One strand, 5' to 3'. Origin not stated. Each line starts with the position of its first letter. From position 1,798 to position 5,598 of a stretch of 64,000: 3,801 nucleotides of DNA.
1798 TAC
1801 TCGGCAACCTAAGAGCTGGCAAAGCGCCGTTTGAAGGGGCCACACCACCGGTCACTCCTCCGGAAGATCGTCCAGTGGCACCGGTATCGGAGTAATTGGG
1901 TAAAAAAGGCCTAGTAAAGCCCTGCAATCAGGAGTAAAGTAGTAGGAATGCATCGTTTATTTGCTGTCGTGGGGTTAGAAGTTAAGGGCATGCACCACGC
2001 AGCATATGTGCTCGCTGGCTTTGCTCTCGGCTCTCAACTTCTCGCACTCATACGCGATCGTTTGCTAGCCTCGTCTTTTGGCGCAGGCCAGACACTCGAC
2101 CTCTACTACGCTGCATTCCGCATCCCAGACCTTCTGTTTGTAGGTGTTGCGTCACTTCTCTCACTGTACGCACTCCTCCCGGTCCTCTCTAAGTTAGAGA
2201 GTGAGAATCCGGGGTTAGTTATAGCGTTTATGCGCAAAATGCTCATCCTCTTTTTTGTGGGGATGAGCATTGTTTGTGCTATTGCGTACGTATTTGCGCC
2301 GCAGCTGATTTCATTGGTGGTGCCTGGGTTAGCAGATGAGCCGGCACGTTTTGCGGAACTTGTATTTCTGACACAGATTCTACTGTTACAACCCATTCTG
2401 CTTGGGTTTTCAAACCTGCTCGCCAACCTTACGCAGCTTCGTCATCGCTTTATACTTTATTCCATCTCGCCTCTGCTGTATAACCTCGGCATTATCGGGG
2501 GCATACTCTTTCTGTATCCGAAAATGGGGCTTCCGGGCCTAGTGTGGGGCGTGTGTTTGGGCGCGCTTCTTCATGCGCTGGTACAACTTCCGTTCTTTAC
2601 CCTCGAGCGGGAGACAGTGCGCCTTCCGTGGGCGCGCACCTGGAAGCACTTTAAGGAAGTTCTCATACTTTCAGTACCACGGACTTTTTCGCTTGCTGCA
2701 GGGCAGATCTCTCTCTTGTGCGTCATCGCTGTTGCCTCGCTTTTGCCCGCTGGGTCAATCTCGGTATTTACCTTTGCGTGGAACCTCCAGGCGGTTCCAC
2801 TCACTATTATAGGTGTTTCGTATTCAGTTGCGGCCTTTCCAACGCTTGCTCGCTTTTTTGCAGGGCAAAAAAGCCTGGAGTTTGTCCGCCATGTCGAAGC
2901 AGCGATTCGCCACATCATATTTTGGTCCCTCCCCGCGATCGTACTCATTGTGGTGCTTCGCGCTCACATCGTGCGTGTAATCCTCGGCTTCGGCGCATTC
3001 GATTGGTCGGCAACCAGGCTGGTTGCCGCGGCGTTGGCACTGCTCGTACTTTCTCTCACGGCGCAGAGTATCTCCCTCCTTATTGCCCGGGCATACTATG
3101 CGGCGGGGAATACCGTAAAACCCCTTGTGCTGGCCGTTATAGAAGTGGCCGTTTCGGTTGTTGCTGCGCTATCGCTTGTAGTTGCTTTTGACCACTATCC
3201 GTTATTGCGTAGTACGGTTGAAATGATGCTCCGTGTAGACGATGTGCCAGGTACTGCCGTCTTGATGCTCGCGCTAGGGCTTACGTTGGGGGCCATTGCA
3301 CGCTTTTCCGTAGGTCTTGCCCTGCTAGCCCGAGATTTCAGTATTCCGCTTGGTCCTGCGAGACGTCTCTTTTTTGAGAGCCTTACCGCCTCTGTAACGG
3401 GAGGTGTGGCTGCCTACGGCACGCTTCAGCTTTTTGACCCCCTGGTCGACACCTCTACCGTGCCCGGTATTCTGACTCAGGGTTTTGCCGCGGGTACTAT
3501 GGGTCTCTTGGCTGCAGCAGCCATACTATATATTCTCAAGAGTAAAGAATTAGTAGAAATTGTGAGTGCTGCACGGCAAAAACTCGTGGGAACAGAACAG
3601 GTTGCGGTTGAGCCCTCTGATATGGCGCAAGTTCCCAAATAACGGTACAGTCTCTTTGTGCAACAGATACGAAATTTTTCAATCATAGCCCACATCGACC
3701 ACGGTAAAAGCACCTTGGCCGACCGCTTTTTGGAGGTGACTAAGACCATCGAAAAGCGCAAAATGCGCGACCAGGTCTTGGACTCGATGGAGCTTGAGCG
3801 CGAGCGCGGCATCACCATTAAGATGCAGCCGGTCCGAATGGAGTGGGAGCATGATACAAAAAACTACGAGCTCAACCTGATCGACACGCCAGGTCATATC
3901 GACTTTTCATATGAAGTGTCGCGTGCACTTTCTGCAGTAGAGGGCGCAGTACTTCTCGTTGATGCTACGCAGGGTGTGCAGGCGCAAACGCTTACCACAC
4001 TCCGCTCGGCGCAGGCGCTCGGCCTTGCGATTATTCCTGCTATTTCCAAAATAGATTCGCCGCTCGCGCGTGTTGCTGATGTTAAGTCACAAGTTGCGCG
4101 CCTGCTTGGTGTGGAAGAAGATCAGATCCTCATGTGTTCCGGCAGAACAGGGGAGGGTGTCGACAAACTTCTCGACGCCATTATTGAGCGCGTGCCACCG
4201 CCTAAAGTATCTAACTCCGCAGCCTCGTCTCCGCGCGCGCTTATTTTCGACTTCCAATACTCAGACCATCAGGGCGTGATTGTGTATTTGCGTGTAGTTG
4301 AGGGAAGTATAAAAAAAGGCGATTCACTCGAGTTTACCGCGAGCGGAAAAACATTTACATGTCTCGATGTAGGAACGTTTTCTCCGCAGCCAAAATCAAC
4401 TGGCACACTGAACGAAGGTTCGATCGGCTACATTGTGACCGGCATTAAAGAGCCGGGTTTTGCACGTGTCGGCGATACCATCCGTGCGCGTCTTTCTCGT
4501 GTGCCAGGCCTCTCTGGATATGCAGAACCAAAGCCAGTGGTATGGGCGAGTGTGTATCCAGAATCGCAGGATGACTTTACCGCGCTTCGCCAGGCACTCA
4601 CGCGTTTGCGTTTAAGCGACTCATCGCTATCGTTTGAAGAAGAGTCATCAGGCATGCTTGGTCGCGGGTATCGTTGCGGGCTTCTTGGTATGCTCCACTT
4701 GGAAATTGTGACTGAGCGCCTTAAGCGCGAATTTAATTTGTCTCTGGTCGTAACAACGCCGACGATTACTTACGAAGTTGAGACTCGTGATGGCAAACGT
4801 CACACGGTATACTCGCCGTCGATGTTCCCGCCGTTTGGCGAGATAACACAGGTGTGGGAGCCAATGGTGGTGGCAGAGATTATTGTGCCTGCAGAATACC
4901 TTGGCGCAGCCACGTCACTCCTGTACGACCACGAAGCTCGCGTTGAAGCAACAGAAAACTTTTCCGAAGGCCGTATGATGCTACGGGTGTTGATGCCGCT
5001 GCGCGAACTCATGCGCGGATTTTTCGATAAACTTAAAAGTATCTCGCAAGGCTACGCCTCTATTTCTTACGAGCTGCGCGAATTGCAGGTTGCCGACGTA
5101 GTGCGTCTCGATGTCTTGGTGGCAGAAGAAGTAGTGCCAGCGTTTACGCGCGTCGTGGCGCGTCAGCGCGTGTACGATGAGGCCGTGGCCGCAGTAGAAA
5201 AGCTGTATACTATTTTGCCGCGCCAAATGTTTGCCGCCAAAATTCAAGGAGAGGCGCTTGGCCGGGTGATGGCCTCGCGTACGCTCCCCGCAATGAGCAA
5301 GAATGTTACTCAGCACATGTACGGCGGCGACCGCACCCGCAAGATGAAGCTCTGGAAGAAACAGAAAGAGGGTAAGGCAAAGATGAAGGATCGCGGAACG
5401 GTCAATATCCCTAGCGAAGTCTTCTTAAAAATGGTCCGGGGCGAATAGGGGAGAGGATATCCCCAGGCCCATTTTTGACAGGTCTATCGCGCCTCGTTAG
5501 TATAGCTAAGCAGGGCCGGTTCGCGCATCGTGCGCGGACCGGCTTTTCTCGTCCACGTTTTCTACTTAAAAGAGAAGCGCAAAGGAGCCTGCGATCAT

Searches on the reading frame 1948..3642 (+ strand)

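Call 62: search_protein_families(library=pfam, max_evalue=0.001, proteins=[window:1948-3642:+])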
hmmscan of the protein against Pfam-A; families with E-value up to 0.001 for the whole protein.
window:1948-3642:+ (564 aa): 1 family
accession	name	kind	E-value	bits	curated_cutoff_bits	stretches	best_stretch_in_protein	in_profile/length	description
PF03023.19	MurJ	-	2.7e-60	204.7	27.4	1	40-419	1-380/451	Lipid II flippase MurJ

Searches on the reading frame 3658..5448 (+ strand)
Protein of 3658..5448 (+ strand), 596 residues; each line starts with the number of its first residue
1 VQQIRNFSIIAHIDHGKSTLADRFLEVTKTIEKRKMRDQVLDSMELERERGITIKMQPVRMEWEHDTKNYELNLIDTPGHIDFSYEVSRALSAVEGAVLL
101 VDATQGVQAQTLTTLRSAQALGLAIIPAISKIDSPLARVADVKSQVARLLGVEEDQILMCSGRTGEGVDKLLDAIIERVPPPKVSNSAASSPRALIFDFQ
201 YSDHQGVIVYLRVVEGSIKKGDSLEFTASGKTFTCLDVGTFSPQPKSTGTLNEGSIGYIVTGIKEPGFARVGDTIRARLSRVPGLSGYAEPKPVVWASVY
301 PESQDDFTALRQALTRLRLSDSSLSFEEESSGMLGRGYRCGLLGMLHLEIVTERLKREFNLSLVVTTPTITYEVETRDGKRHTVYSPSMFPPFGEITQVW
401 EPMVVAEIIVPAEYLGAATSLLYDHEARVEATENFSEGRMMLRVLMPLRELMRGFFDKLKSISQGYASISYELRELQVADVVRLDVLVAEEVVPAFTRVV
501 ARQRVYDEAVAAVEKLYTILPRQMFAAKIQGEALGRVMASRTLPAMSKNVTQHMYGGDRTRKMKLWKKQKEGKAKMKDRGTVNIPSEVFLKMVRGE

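Call 62: search_protein_families(library=pfam, max_evalue=0.001, proteins=[window:3658-5448:+])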
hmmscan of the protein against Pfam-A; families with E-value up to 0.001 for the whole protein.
window:3658-5448:+ (596 aa): 5 families
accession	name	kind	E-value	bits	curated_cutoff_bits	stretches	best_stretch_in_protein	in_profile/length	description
PF00009.33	GTP_EFTU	-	7.5e-56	189.1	26.5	1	3-181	2-188/188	Elongation factor Tu GTP binding domain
PF06421.17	LepA_C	-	1.3e-29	102.9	29.7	1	489-593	2-106/107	GTP-binding protein LepA C-terminus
PF00679.30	EFG_C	-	1.6e-17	63.7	27.9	1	399-482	2-84/89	Elongation factor G C-terminus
PF14492.12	EFG_III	-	2.2e-09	37.7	27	1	291-365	2-73/75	Elongation Factor G, domain III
PF03144.31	GTP_EFTU_D2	-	1.1e-06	29.4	30.3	1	206-275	1-72/73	Elongation factor Tu domain 2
